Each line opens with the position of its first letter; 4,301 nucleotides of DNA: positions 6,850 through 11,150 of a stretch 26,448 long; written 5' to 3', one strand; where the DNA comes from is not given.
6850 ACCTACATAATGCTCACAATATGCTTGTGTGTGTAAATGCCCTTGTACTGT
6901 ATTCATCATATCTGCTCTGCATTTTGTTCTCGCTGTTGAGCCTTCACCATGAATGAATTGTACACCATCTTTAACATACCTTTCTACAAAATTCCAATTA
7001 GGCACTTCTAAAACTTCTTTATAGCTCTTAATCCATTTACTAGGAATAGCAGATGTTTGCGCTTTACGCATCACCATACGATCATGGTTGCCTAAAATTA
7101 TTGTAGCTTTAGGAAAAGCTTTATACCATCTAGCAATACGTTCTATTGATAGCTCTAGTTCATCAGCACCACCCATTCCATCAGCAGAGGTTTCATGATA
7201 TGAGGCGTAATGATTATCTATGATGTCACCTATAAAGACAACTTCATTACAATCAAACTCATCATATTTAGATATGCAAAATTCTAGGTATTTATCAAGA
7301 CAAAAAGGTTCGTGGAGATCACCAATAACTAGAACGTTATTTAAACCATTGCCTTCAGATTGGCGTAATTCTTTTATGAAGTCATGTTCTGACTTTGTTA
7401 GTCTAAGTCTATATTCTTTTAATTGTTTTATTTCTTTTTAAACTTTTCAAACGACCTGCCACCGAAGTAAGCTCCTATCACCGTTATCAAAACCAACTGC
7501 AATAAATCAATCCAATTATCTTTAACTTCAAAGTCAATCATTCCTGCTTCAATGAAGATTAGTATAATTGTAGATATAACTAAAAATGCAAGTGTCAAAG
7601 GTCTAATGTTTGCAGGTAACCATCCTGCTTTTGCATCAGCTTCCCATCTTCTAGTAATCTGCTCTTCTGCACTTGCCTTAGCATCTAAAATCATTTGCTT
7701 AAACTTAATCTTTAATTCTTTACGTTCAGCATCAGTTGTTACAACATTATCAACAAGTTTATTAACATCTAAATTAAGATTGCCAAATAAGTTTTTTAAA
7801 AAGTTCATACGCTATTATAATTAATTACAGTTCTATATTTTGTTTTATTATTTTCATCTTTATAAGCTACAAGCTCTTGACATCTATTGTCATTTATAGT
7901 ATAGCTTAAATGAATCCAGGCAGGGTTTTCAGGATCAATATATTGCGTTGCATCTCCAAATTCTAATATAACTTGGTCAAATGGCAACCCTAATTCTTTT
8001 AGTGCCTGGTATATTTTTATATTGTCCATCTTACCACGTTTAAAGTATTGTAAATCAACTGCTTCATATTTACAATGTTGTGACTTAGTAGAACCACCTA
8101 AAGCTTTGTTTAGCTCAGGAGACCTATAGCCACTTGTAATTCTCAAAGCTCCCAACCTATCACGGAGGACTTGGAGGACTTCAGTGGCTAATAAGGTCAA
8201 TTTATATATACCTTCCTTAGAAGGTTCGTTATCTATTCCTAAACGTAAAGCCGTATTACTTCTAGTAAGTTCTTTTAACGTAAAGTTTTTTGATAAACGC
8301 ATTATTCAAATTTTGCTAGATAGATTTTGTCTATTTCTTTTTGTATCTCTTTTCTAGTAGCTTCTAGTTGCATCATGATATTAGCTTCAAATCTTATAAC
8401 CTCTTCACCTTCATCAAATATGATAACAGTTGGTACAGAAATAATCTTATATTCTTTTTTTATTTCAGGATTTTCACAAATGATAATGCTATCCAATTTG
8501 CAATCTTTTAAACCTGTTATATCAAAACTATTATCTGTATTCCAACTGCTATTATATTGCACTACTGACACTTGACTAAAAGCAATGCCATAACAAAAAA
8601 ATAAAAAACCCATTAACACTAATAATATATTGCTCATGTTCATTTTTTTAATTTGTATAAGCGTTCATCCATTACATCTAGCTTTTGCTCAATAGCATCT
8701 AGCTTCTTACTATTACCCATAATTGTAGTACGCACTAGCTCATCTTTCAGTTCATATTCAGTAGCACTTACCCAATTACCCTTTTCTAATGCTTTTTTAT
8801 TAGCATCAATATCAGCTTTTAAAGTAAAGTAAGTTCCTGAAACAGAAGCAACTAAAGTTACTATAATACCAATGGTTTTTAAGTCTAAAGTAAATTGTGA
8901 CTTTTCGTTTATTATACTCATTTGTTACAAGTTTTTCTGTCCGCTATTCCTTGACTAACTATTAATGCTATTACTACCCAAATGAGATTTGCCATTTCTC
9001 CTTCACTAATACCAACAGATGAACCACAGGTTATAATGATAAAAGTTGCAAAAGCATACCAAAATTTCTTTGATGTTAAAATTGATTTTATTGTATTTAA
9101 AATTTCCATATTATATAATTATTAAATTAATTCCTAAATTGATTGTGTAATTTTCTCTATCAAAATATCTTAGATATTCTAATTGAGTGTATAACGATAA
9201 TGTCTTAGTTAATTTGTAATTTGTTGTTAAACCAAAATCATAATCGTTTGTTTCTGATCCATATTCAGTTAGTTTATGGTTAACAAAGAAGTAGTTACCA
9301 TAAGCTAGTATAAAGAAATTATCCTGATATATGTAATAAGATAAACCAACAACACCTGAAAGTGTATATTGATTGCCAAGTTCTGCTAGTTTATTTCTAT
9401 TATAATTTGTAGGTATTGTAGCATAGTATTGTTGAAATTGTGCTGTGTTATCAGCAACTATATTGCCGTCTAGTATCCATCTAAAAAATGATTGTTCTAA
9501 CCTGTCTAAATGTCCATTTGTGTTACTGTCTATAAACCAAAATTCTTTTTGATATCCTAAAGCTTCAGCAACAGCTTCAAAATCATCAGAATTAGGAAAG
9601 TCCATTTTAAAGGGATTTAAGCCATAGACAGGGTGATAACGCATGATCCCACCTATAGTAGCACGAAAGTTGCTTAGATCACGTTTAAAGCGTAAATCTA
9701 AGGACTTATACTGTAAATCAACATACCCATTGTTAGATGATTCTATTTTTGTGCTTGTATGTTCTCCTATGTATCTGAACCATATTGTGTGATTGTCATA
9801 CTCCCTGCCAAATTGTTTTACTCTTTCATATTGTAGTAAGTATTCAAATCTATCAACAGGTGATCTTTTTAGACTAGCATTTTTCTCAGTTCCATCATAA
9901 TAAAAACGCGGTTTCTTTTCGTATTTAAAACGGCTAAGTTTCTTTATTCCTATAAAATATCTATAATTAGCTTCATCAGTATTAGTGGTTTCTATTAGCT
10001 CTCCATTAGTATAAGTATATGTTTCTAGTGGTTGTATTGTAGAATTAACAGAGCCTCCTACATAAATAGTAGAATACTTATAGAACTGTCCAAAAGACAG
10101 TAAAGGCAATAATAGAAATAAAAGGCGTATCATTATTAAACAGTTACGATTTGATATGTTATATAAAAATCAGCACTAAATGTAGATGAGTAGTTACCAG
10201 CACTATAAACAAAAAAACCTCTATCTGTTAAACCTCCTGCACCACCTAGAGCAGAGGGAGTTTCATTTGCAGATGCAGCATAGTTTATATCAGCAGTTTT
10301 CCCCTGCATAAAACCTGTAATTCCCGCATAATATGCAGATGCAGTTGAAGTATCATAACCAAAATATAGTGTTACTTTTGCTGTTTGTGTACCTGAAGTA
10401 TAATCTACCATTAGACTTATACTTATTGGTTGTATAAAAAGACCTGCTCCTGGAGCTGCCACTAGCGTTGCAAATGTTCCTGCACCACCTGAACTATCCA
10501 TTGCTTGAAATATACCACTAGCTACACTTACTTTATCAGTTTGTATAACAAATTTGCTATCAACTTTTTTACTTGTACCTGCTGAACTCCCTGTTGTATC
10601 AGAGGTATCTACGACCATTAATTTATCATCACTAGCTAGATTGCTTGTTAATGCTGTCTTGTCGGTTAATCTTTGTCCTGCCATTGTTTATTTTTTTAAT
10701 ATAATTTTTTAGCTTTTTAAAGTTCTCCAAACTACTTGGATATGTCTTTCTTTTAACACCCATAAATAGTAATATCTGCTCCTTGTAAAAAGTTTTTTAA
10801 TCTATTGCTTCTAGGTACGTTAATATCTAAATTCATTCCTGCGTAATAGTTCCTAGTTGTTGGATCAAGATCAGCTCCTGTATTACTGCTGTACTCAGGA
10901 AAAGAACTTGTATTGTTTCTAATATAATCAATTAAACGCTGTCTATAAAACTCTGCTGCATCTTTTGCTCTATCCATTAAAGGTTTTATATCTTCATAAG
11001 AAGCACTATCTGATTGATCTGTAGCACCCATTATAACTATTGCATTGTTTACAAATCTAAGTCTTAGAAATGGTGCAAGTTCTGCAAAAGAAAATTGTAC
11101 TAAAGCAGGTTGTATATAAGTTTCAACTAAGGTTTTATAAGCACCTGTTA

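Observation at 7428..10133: Extended envelope/lysis cassette with exported proteins and no recognisable spanin pair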

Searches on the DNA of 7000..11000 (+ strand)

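Call 3: search_dna_similar(query=window:7000-11000:+, collection=phages, mode=near, max_rows=20)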
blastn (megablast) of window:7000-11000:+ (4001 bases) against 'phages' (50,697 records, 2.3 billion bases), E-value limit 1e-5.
No match.

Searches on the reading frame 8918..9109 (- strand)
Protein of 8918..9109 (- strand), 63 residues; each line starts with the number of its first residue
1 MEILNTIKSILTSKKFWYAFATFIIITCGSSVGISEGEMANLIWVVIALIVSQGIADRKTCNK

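Call 4: search_protein_families(library=pfam, proteins=[window:8918-9109:-], max_evalue=1)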
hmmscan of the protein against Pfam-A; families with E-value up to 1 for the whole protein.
window:8918-9109:- (63 aa): 1 family
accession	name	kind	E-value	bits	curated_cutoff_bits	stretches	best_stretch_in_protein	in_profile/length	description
PF00060.32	Lig_chan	-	0.022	15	30.8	1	12-53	43-84/146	Ligand-gated ion channel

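Call 5: search_protein_families(library=phrogs, proteins=[window:8918-9109:-], max_evalue=0.1)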
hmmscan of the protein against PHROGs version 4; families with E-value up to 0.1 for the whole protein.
window:8918-9109:- (63 aa): 1 family
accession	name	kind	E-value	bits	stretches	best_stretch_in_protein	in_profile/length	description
phrog_9987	-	lysis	0.0011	20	1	11-61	6-58/69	holin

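Call 21: search_protein_families(library=ncbifam, proteins=[window:8918-9109:-], max_evalue=1)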
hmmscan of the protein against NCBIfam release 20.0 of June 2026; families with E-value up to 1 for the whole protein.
window:8918-9109:- (63 aa): 0 families

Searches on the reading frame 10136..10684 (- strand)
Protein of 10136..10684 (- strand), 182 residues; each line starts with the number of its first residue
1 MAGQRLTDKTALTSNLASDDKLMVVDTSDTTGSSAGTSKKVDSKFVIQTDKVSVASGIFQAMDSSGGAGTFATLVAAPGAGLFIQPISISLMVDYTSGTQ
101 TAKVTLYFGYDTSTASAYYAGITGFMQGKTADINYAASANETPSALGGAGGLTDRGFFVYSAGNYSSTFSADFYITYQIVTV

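Call 4: search_protein_families(library=pfam, proteins=[window:10136-10684:-], max_evalue=1)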
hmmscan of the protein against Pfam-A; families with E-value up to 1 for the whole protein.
window:10136-10684:- (182 aa): 0 families

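Call 5: search_protein_families(library=phrogs, proteins=[window:10136-10684:-], max_evalue=0.1)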
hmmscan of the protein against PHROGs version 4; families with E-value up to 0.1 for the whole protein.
window:10136-10684:- (182 aa): 1 family
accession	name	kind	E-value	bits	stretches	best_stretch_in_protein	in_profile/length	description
phrog_19691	-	head and packaging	9.3e-05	22.4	1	1-73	1-72/623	virion structural protein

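Call 21: search_protein_families(library=ncbifam, proteins=[window:10136-10684:-], max_evalue=1)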
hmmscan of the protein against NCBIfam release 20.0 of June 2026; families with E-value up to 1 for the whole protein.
window:10136-10684:- (182 aa): 0 families
